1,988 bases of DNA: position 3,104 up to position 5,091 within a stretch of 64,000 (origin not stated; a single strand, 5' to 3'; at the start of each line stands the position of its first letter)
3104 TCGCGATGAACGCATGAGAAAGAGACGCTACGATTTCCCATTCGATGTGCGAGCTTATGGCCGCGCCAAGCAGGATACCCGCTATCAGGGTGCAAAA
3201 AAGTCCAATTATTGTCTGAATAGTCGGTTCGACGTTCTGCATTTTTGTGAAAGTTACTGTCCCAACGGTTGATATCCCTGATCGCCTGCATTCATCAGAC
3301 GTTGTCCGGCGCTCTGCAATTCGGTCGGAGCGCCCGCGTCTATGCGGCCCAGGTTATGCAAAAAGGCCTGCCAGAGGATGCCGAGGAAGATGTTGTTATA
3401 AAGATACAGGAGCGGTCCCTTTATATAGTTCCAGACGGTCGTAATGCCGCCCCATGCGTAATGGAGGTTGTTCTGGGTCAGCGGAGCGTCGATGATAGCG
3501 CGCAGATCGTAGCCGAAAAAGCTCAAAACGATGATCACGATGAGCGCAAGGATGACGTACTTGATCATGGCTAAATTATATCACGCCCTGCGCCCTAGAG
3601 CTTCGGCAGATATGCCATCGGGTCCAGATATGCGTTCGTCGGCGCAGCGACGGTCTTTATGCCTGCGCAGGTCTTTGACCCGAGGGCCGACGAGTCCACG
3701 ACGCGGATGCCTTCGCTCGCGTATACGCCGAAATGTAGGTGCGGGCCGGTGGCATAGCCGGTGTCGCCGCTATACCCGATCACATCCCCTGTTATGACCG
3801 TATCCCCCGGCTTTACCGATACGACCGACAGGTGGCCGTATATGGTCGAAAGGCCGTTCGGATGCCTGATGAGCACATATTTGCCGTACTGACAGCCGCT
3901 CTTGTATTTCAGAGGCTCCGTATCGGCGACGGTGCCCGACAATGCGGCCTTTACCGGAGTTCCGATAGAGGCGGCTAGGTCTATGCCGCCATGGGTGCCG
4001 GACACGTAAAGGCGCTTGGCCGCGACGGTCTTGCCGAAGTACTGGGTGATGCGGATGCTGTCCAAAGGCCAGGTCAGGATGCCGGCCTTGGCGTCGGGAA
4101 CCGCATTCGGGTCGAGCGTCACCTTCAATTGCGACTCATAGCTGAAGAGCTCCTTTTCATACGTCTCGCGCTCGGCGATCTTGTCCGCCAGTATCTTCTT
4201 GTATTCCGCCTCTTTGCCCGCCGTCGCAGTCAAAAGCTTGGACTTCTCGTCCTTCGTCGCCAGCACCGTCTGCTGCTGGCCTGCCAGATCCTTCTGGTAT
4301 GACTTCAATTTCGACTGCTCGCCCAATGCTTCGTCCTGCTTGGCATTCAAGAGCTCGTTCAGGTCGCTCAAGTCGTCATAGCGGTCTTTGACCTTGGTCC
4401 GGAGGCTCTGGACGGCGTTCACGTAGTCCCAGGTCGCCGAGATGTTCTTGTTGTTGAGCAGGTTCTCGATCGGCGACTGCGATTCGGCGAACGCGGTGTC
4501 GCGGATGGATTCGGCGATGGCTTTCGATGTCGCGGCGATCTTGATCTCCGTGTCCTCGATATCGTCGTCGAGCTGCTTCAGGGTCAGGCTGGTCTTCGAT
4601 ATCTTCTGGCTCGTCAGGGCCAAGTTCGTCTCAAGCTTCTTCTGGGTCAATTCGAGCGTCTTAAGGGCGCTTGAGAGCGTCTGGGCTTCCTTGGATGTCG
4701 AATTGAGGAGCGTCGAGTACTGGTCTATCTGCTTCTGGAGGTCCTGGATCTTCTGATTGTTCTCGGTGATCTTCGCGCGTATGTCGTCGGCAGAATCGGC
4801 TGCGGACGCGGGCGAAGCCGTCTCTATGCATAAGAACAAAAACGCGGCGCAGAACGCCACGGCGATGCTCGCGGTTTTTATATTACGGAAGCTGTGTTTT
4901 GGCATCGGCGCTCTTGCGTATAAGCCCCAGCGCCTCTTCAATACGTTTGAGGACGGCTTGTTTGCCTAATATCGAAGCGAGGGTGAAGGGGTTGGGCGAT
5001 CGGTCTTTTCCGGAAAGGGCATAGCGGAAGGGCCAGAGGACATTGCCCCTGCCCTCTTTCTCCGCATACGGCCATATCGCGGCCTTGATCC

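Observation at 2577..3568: Low-GC two-gene islet encoding a 2-TM helical protein and a small membrane protein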

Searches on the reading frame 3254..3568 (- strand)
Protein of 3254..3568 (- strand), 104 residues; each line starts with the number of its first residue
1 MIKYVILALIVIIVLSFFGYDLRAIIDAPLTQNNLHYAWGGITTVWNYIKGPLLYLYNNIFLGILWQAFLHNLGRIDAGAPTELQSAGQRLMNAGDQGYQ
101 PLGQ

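Call 3: search_protein_families(library=pfam, proteins=[window:3254-3568:-], max_evalue=1)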
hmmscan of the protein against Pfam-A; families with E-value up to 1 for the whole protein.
window:3254-3568:- (104 aa): 1 family
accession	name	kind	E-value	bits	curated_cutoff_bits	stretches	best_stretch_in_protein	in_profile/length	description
PF21088.3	MS_channel_1st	-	0.012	16.1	23.1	1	2-25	3-26/42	Mechanosensitive ion channel, transmembrane helices 2/3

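Call 4: search_protein_families(library=padloc, proteins=[window:3254-3568:-], max_evalue=10)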
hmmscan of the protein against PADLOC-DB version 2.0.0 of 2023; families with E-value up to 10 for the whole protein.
window:3254-3568:- (104 aa): 0 families

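Call 5: search_protein_families(library=phrogs, proteins=[window:3254-3568:-], max_evalue=10)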
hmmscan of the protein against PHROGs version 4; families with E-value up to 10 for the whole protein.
window:3254-3568:- (104 aa): 1 family
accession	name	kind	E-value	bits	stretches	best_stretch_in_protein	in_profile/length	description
phrog_35616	-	unknown function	0.043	15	1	2-35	55-88/106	-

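Call 6: search_protein_families(library=ncbifam, proteins=[window:3254-3568:-], max_evalue=10)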
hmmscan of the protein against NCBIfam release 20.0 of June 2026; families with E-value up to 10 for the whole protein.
window:3254-3568:- (104 aa): 0 families

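Call 10: find_homologous_proteins(query=window:3254-3568:-, max_evalue=0.01)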
Query window:3254-3568:- (104 aa): 54 proteins with E <= 0.01 among 55 candidates.
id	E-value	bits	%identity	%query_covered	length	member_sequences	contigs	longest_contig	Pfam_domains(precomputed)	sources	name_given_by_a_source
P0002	2.9e-63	229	100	100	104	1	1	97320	-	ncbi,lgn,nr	ncbi:MAG TPA: hypothetical protein VHE10_00090 [Candidatus Paceibacterota bacterium]|nr:hypothetical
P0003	1.1e-51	191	78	100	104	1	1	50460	-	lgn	-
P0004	4.0e-50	186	79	100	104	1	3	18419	-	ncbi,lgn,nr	ncbi:MAG TPA: hypothetical protein VHD69_02690 [Candidatus Paceibacterota bacterium]|nr:hypothetical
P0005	5.0e-50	186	76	100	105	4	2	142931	-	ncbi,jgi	ncbi:MAG: hypothetical protein RLZZ67_527 [Candidatus Parcubacteria bacterium]|jgi:hypothetical prot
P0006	5.6e-50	186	76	100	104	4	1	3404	-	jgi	-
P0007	6.6e-50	186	75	99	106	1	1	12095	-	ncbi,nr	ncbi:MAG TPA: hypothetical protein VFT82_04365 [Candidatus Paceibacterota bacterium]|nr:hypothetical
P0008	3.2e-49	183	75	100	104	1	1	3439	-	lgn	-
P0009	5.5e-49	183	73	98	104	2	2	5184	-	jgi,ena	jgi:hypothetical protein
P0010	6.4e-49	182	74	100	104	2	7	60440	-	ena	-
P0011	8.4e-49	182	75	98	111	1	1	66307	-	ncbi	-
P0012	8.5e-49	182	76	100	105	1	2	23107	-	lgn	-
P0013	8.8e-49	182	77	100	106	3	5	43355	-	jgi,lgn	jgi:hypothetical protein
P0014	1.1e-48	182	76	100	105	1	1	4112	-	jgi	jgi:hypothetical protein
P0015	1.2e-48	182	74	100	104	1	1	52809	-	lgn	-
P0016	1.3e-48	181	77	100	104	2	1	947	-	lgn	-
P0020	2.4e-47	177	73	100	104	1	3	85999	-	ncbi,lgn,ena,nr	ncbi:MAG TPA: hypothetical protein VFQ72_00165 [Candidatus Paceibacterota bacterium]|nr:hypothetical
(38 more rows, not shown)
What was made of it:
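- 3254..3568 (-): 104-aa conserved small membrane protein of unknown function. It is a core gene of this Paceibacterota lineage, syntenic with and probably co-transcribed with the upstream M23 peptidase gene. It is not part of an islet. 54 homologs at 55-79% identity (call 10).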

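Call 11: find_encoding_contigs(protein=P0003, flank=6000, max_places=2)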
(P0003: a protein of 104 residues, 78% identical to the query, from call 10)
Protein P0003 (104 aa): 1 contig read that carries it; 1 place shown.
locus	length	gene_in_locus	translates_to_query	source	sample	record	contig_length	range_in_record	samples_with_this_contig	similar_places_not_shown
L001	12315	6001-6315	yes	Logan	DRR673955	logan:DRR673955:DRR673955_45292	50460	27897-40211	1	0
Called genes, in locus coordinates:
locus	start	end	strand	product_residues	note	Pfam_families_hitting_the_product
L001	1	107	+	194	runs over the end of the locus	PF04079:SMC_ScpB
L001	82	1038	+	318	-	PF00768:Peptidase_S11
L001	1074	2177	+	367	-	PF01098:FTSW_RODA_SPOVE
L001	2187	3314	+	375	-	PF03033:Glyco_transf_28, PF04101:Glyco_tran_28_C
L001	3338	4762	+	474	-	PF00749:tRNA-synt_1c, PF19269:Anticodon_2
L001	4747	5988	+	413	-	PF01551:Peptidase_M23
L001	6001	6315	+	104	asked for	-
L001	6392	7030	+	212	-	-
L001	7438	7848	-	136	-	-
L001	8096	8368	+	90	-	PF01016:Ribosomal_L27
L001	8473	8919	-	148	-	PF01281:Ribosomal_L9_N, PF03948:Ribosomal_L9_C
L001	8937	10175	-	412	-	PF00595:PDZ, PF13180:PDZ_2, PF17820:PDZ_6, PF03572:Peptidase_S41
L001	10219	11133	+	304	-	PF01544:CorA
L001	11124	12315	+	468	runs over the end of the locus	PF00133:tRNA-synt_1 (faint), PF01406:tRNA-synt_1e, PF09334:tRNA-synt_1g (faint), PF23493:CysS_C (weak)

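Call 12: find_encoding_contigs(protein=P0005, flank=6000, max_places=2)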
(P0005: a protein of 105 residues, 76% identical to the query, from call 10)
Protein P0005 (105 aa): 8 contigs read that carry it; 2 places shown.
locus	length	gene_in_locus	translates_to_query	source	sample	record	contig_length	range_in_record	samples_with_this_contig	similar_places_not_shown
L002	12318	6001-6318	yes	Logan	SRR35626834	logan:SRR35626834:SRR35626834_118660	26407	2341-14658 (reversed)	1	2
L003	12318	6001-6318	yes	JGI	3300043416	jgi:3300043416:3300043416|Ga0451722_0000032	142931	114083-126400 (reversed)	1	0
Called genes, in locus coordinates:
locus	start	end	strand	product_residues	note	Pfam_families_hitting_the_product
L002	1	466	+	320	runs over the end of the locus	PF00768:Peptidase_S11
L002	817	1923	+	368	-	PF01098:FTSW_RODA_SPOVE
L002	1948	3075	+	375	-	PF03033:Glyco_transf_28, PF04101:Glyco_tran_28_C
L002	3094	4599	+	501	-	PF00749:tRNA-synt_1c, PF19269:Anticodon_2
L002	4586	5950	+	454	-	PF01551:Peptidase_M23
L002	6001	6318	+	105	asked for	-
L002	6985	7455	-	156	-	-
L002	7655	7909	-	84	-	PF04304:DUF454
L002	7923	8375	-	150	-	-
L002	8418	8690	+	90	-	PF01016:Ribosomal_L27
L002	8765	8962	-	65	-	-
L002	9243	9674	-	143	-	PF01281:Ribosomal_L9_N, PF03948:Ribosomal_L9_C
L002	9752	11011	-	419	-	PF00595:PDZ, PF13180:PDZ_2, PF17820:PDZ_6, PF03572:Peptidase_S41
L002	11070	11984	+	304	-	PF01544:CorA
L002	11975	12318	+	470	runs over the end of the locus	PF01406:tRNA-synt_1e, PF09334:tRNA-synt_1g (faint), PF23493:CysS_C (weak)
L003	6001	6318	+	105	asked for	-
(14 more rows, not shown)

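Call 13: find_encoding_contigs(protein=P0020, flank=6000, max_places=2)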
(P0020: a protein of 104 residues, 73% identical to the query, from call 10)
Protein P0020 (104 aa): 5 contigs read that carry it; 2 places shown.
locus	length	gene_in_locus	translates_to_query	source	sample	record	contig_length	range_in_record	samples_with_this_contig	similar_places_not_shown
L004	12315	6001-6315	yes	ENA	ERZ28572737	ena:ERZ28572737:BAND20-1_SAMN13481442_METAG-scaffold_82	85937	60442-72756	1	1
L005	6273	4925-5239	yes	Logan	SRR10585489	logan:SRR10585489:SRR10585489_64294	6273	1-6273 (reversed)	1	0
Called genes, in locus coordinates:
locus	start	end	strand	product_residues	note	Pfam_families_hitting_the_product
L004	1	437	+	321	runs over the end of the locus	PF00768:Peptidase_S11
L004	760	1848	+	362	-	PF01098:FTSW_RODA_SPOVE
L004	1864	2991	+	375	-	PF03033:Glyco_transf_28, PF04101:Glyco_tran_28_C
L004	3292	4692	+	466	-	PF00749:tRNA-synt_1c, PF19269:Anticodon_2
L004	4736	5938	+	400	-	PF01551:Peptidase_M23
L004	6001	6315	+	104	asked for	-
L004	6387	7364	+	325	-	PF02899:Phage_int_SAM_1, PF13495:Phage_int_SAM_4, PF00589:Phage_integrase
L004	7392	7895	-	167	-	-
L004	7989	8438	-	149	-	-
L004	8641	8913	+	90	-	PF01016:Ribosomal_L27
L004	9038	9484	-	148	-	PF01281:Ribosomal_L9_N, PF03948:Ribosomal_L9_C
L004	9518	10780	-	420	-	PF22694:CtpB_N-like, PF00595:PDZ, PF13180:PDZ_2, PF17820:PDZ_6, PF03572:Peptidase_S41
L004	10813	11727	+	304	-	PF01544:CorA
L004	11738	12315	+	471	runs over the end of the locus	PF00133:tRNA-synt_1 (faint), PF01406:tRNA-synt_1e, PF09334:tRNA-synt_1g (faint), PF23493:CysS_C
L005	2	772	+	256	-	?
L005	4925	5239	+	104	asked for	-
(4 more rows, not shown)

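Call 17: find_encoding_contigs(protein=P0004, flank=6000, max_places=2)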
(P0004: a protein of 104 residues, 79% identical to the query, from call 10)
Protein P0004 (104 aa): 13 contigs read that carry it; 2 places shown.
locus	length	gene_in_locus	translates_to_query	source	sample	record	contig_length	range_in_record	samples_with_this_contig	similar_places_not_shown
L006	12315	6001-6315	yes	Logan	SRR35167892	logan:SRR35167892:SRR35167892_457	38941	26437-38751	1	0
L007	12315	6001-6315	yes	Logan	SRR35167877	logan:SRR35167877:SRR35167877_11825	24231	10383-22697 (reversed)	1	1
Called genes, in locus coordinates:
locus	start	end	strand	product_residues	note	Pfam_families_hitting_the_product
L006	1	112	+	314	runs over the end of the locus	PF00768:Peptidase_S11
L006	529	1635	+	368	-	PF01098:FTSW_RODA_SPOVE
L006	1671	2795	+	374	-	PF03033:Glyco_transf_28, PF04101:Glyco_tran_28_C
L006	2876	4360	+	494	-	PF00749:tRNA-synt_1c, PF19269:Anticodon_2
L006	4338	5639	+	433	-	PF01551:Peptidase_M23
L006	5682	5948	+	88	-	PF03118:RNA_pol_A_CTD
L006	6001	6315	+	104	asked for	-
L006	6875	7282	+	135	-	-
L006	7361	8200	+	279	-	-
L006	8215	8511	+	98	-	-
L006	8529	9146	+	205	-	PF07484:Collar, PF21939:Gp10_C (weak)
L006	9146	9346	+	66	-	-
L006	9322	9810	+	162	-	PF01510:Amidase_2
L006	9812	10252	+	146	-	-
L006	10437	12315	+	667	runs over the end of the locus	-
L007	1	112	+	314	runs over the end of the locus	PF00768:Peptidase_S11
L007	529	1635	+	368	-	PF01098:FTSW_RODA_SPOVE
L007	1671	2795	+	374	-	PF03033:Glyco_transf_28, PF04101:Glyco_tran_28_C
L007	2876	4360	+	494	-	PF00749:tRNA-synt_1c, PF19269:Anticodon_2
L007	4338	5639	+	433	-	PF01551:Peptidase_M23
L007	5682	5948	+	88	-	PF03118:RNA_pol_A_CTD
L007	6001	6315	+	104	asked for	-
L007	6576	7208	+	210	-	PF08242:Methyltransf_12, PF13649:Methyltransf_25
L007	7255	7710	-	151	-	-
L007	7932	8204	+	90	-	PF01016:Ribosomal_L27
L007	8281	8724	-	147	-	PF01281:Ribosomal_L9_N, PF03948:Ribosomal_L9_C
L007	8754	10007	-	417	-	PF22694:CtpB_N-like, PF00595:PDZ, PF13180:PDZ_2, PF17820:PDZ_6, PF03572:Peptidase_S41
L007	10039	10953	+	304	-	PF01544:CorA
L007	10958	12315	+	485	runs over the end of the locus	PF01406:tRNA-synt_1e, PF09334:tRNA-synt_1g (weak)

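Call 18: find_encoding_contigs(protein=P0013, flank=6000, max_places=2)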
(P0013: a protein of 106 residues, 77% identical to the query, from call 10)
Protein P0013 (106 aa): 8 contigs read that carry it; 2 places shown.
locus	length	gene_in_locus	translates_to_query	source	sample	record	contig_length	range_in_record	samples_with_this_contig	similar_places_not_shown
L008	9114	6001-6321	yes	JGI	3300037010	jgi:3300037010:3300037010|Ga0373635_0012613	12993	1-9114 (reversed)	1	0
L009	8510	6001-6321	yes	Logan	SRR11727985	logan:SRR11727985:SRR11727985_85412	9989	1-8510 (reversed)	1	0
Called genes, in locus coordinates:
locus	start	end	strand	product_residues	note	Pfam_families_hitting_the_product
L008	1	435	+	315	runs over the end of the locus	PF00768:Peptidase_S11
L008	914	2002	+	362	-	PF01098:FTSW_RODA_SPOVE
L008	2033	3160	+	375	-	PF03033:Glyco_transf_28, PF04101:Glyco_tran_28_C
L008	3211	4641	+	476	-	PF00749:tRNA-synt_1c, PF19269:Anticodon_2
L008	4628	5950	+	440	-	PF01551:Peptidase_M23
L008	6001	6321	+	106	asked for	-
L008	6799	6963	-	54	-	-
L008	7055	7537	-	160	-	-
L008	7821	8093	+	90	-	PF01016:Ribosomal_L27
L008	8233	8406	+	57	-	-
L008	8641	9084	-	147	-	PF01281:Ribosomal_L9_N, PF03948:Ribosomal_L9_C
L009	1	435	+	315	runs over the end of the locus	PF00768:Peptidase_S11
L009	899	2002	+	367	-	PF01098:FTSW_RODA_SPOVE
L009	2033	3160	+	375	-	PF03033:Glyco_transf_28, PF04101:Glyco_tran_28_C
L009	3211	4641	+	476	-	PF00749:tRNA-synt_1c, PF19269:Anticodon_2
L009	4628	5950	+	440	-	PF01551:Peptidase_M23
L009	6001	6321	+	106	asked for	-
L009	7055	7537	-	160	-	-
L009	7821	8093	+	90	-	PF01016:Ribosomal_L27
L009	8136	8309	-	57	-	-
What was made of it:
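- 3254..3568 (-): Always downstream of the M23 gene in L001-L009 (calls 11-13, 17, 18).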

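Call 81: predict_structure(alignment_id=A5)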
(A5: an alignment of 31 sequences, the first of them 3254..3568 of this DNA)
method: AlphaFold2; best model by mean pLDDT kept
length: 104 residues; sequences in the alignment: 31
mean_pLDDT: 72.9   pTM: 0.33
mean pLDDT of the five models: 72.9, 71.3, 67.1, 62.1, 60.7
residues with pLDDT >= 90: 0; 70-90: 66; 50-70: 36; < 50: 2
segments of 3 or more residues with pLDDT < 50: none
pLDDT, mean of each block of 10 residues (from residue 1): 84 74 71 75 82 81 78 71 63 61 47
secondary structure, 60 per line:
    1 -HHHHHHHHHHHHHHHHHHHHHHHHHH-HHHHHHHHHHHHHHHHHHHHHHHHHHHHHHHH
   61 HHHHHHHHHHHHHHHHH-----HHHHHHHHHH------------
elements in order: H2-27 H29-77 H83-92
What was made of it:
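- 3254..3568 (-): AlphaFold pLDDT 73 (call 81).
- Tried and rejected: The 104-aa AlphaFold model was too uncertain (pTM 0.33) to justify a fold search (call 81).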

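Call 87: search_protein_families(library=pfam, proteins=[L001:6392-7030:+, L006:7361-8200:+, L006:10437-12315:+], max_evalue=0.01)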
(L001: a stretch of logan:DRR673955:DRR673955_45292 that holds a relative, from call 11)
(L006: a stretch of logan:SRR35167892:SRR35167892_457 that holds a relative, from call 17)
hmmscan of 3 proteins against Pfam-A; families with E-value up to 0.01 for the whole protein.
L001:6392-7030:+ (212 aa): 0 families

L006:7361-8200:+ (279 aa): 0 families

L006:10437-12315:+ (626 aa): 0 families

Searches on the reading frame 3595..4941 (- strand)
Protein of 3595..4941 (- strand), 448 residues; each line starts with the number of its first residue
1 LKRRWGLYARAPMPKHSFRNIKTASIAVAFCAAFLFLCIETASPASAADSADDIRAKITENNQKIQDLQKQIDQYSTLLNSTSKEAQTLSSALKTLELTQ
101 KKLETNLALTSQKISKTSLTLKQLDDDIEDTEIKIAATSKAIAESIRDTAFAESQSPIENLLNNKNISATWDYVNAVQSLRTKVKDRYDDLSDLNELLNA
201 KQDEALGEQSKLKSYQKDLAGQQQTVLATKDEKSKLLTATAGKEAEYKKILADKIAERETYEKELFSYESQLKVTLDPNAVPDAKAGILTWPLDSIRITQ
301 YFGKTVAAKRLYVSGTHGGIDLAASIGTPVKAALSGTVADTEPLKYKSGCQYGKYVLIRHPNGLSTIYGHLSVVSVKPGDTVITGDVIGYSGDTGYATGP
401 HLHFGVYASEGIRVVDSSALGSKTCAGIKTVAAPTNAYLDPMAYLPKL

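Call 3: search_protein_families(library=pfam, proteins=[window:3595-4941:-], max_evalue=1)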
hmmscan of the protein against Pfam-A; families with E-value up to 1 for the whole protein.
window:3595-4941:- (448 aa): 14 families
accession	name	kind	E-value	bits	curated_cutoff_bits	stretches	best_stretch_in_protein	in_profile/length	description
PF01551.29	Peptidase_M23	-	9.9e-29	99.8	28.7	1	316-408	2-89/96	Peptidase family M23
PF11932.13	DUF3450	-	0.003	17.3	32.6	1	36-125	3-92/241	Protein of unknown function (DUF3450)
PF20663.3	COG4_N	-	0.0033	17.9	27.3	1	57-155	3-104/107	Conserved oligomeric Golgi complex subunit 4, N-terminal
PF19220.6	Rod_CreS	-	0.0054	16.3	100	1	40-156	18-134/359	Crescentin, rod domain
PF14171.11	SpoIISA_toxin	-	0.049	13.8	27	1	18-87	61-129/243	Toxin SpoIISA, type II toxin-antitoxin system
PF08614.16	ATG16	-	0.051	14.2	33.7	1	48-143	59-154/200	Autophagy protein 16 (ATG16)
PF13786.12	DUF4179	-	0.06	14.2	30.1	1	19-83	4-67/94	Domain of unknown function (DUF4179)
PF11559.13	ADIP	-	0.11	13.1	34.3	1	56-124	59-127/151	Afadin- and alpha -actinin-Binding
PF12443.13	AKNA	-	0.15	13.1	28.1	1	45-105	35-95/99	AT-hook-containing transcription factor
PF05377.16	FlaC_arch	-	0.33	11.8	27.8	0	64-102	1-39/55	Flagella accessory protein C (FlaC)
PF09824.15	ArsR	-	0.37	10.9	28.6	1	41-91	100-150/159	ArsR transcriptional regulator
PF16735.10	MYO10_CC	-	0.41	11.3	27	0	65-86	16-37/52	Unconventional myosin-X coiled coil domain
PF05531.17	NPV_P10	-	0.92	10.5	29.8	1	54-97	9-55/75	Nucleopolyhedrovirus P10 protein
PF14931.11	IFT20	-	0.96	10.1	27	1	171-237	29-95/119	Intraflagellar transport complex B, subunit 20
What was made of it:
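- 3595..4941 (-): M23 peptidase gene with an N-terminal coiled-coil region (EnvC-like architecture, inferred). It is the last large gene of the conserved FtsW-MurG-GltX-M23 block and the constant upstream partner of the 104-aa gene. Pfam Peptidase_M23, E 9.9e-29 (call 3).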
